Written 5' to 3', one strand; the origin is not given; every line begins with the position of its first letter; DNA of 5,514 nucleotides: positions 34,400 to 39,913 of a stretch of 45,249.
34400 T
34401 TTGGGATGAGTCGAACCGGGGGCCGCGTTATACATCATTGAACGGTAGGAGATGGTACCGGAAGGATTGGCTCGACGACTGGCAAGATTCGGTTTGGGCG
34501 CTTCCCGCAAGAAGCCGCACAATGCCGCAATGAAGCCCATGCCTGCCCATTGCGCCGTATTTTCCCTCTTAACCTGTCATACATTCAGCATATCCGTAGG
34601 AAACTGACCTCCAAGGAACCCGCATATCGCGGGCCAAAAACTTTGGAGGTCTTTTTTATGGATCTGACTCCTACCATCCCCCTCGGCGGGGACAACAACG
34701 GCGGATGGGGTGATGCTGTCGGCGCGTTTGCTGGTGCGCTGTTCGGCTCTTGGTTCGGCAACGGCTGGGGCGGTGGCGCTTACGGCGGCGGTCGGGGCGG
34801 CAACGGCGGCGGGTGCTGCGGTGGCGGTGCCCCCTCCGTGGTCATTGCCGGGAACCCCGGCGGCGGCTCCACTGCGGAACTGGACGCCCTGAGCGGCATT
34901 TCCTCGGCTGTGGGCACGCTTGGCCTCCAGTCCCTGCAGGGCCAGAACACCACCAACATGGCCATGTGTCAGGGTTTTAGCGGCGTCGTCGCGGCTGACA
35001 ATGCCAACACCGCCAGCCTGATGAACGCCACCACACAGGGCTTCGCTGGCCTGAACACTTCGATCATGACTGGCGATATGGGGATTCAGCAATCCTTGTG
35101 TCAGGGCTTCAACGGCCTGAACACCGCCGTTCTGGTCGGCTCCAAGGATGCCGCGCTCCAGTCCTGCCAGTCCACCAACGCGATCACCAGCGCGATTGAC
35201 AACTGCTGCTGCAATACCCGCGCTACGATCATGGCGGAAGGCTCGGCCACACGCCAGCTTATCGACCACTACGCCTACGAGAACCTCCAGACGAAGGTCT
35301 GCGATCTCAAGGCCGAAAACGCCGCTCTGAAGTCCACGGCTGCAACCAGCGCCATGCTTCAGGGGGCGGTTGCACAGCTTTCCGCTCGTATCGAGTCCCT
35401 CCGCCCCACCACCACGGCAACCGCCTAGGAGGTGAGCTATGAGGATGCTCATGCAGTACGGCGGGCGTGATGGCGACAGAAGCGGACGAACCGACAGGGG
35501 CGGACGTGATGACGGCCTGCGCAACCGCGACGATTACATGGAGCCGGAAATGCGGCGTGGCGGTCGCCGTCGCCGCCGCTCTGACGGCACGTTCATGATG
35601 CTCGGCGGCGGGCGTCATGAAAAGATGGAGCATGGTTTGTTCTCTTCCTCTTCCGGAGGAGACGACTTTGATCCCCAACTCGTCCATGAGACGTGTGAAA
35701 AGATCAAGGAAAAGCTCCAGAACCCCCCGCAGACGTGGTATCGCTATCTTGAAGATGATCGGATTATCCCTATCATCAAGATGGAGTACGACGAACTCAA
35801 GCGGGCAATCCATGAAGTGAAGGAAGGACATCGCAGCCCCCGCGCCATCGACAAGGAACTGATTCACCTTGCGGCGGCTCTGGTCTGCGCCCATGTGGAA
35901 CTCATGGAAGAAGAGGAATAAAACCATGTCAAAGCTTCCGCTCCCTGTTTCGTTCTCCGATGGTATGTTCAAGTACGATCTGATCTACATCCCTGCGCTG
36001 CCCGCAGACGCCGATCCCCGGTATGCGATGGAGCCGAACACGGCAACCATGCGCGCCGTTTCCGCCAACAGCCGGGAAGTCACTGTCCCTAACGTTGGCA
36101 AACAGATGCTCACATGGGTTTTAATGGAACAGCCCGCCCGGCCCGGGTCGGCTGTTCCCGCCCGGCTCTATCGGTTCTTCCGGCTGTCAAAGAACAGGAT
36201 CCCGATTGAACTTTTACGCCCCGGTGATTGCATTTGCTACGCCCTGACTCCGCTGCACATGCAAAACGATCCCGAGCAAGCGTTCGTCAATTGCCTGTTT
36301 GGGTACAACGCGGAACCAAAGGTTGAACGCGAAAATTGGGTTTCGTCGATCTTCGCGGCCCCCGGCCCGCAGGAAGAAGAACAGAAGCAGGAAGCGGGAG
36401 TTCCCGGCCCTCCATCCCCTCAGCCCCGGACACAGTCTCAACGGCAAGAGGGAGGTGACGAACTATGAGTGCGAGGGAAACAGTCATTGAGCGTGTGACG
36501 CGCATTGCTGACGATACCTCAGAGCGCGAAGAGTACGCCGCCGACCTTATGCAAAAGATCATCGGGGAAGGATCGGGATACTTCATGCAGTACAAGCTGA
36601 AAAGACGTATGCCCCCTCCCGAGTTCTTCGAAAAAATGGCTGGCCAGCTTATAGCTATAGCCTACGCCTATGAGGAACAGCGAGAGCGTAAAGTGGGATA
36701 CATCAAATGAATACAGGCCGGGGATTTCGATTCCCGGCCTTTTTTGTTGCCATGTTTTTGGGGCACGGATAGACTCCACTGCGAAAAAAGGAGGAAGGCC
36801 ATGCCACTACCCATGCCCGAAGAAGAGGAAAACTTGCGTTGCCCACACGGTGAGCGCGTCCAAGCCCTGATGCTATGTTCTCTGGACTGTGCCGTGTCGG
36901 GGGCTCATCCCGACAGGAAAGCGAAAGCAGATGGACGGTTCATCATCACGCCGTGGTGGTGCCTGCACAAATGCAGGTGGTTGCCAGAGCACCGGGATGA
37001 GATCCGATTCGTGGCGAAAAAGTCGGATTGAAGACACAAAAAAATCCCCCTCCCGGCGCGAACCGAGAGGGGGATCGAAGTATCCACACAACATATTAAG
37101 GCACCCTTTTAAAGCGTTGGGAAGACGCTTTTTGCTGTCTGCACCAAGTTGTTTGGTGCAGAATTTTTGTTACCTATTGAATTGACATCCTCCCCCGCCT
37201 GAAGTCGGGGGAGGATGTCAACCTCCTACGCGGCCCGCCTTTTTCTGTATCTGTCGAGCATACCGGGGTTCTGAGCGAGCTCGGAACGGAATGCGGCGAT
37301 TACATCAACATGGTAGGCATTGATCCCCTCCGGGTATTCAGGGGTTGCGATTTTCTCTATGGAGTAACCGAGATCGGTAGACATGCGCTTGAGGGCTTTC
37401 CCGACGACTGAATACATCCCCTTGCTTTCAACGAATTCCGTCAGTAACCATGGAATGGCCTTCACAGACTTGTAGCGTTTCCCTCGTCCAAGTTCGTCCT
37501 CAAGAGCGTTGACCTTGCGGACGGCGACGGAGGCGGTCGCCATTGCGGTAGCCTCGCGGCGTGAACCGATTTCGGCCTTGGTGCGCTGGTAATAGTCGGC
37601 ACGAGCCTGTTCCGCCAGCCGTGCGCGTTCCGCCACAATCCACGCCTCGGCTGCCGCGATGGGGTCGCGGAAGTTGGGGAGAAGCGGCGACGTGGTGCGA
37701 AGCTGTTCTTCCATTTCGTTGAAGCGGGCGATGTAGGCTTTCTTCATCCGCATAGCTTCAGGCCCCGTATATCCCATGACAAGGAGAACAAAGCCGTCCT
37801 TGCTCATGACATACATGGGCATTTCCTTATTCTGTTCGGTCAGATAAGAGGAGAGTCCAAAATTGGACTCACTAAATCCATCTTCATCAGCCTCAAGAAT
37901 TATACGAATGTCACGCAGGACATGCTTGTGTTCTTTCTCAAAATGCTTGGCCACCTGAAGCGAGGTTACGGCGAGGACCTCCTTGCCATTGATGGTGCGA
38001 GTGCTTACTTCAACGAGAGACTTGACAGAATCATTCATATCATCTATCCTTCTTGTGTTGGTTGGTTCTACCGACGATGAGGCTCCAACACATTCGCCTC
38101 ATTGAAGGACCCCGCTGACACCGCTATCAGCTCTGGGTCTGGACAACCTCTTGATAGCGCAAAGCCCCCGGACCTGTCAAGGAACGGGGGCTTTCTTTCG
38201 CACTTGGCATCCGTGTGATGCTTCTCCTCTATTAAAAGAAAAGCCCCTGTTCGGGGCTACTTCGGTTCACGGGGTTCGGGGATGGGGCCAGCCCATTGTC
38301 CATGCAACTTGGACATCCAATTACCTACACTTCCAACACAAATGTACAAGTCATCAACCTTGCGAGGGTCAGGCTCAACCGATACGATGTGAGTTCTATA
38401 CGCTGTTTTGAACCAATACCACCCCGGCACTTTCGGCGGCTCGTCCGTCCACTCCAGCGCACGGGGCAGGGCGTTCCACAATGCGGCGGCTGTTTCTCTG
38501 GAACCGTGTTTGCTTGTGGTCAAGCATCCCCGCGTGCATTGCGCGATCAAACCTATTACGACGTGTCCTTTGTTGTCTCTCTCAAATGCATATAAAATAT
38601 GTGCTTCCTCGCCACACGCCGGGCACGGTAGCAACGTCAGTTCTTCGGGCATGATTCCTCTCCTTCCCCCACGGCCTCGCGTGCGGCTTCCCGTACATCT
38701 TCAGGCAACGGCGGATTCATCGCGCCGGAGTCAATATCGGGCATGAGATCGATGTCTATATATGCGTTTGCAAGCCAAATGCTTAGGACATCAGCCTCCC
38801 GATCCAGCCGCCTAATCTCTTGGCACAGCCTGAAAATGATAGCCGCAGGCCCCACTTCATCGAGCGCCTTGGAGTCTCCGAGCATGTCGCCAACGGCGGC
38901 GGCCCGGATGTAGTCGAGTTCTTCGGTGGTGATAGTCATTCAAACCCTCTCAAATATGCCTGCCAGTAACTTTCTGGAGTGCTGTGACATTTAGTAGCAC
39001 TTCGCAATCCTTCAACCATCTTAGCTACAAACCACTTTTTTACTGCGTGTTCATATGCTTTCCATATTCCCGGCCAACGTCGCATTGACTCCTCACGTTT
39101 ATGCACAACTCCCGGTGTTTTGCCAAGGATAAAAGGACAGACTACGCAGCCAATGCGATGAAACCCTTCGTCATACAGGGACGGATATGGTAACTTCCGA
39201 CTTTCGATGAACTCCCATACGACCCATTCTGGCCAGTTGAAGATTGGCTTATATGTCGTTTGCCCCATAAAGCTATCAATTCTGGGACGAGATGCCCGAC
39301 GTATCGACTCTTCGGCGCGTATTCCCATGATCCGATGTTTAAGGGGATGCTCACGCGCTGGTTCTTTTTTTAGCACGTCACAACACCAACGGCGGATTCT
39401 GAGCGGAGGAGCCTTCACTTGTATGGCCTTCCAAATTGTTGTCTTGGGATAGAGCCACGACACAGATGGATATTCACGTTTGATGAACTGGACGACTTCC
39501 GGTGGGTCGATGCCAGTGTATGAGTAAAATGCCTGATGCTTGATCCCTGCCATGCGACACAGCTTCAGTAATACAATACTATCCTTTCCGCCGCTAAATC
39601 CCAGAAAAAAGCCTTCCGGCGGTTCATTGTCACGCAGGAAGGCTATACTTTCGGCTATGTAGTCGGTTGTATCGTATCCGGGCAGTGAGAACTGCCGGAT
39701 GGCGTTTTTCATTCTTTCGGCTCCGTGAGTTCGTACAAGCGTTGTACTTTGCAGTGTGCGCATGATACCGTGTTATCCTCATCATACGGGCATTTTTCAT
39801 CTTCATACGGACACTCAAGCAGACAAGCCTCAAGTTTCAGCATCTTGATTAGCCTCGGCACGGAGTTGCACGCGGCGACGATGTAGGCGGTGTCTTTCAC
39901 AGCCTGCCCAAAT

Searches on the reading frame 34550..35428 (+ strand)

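Call 49: search_protein_families(library=phrogs, proteins=[window:34550-35428:+], max_evalue=0.001)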
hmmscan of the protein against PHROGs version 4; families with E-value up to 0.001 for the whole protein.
window:34550-35428:+ (292 aa): 1 family
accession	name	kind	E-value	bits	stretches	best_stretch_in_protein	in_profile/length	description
phrog_9288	-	unknown function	3.2e-23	83.6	2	175-281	102-218/234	-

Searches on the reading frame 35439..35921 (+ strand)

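Call 49: search_protein_families(library=phrogs, proteins=[window:35439-35921:+], max_evalue=0.001)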
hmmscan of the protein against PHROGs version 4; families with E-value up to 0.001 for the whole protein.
window:35439-35921:+ (160 aa): 1 family
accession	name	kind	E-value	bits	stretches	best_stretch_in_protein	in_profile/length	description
phrog_9157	-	unknown function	1.3e-09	39.4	1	86-152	53-115/121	-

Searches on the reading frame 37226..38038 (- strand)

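Call 12: search_protein_families(library=phrogs, proteins=[window:37226-38038:-], max_evalue=0.001)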
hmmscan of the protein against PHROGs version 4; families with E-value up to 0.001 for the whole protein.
window:37226-38038:- (270 aa): 15 families
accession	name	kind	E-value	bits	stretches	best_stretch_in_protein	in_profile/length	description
phrog_518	-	transcription regulation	1.7e-36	127.1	1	23-120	23-118/268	Rha-like transcriptional regulator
phrog_995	-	transcription regulation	3.7e-33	116.3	1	10-123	109-218/307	transcriptional regulator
phrog_4936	-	transcription regulation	4.6e-33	116.2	1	16-248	7-246/257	transcriptional regulator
phrog_373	-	transcription regulation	3e-30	106.8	1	9-119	80-200/373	anti-repressor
phrog_2657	-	transcription regulation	1.1e-29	104.5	1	14-114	14-115/243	transcriptional regulator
phrog_63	-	transcription regulation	4.5e-27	96.5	1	4-145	113-259/431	anti-repressor Ant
phrog_18886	-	unknown function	2.4e-24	87.2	1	13-116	8-113/269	-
phrog_821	-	transcription regulation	6.8e-23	82.7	1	11-117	153-255/324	transcriptional regulator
phrog_10324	-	transcription regulation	2.8e-15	57.8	1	23-114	5-102/205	anti-repressor Ant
phrog_8235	-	transcription regulation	7.4e-09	36.6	1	17-113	6-105/219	anti-repressor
phrog_20738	-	transcription regulation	3.8e-06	28.7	1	79-117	2-40/103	anti-repressor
phrog_8244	-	unknown function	2.5e-05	24.6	1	64-115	197-248/383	-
phrog_15204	-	transcription regulation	2.7e-05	24.8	1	24-63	37-74/79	anti-repressor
phrog_1726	-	transcription regulation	3.9e-05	24.6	1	19-118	13-123/264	anti-repressor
phrog_17716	-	unknown function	0.00026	22.8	1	88-116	1-29/101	-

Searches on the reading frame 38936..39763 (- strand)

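Call 12: search_protein_families(library=phrogs, proteins=[window:38936-39763:-], max_evalue=0.001)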
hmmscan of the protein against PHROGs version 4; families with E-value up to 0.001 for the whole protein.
window:38936-39763:- (275 aa): 3 families
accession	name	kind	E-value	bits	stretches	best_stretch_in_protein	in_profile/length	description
phrog_424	-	moron, auxiliary metabolic gene and host takeover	1.7e-37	130.5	1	46-241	157-365/460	phosphoadenosine phosphosulfate reductase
phrog_2302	-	moron, auxiliary metabolic gene and host takeover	6.7e-14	52.6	2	145-198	165-225/381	phosphoadenosine phosphosulfate reductase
phrog_11189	-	other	0.00016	22.2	1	46-80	24-58/256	NAD synthetase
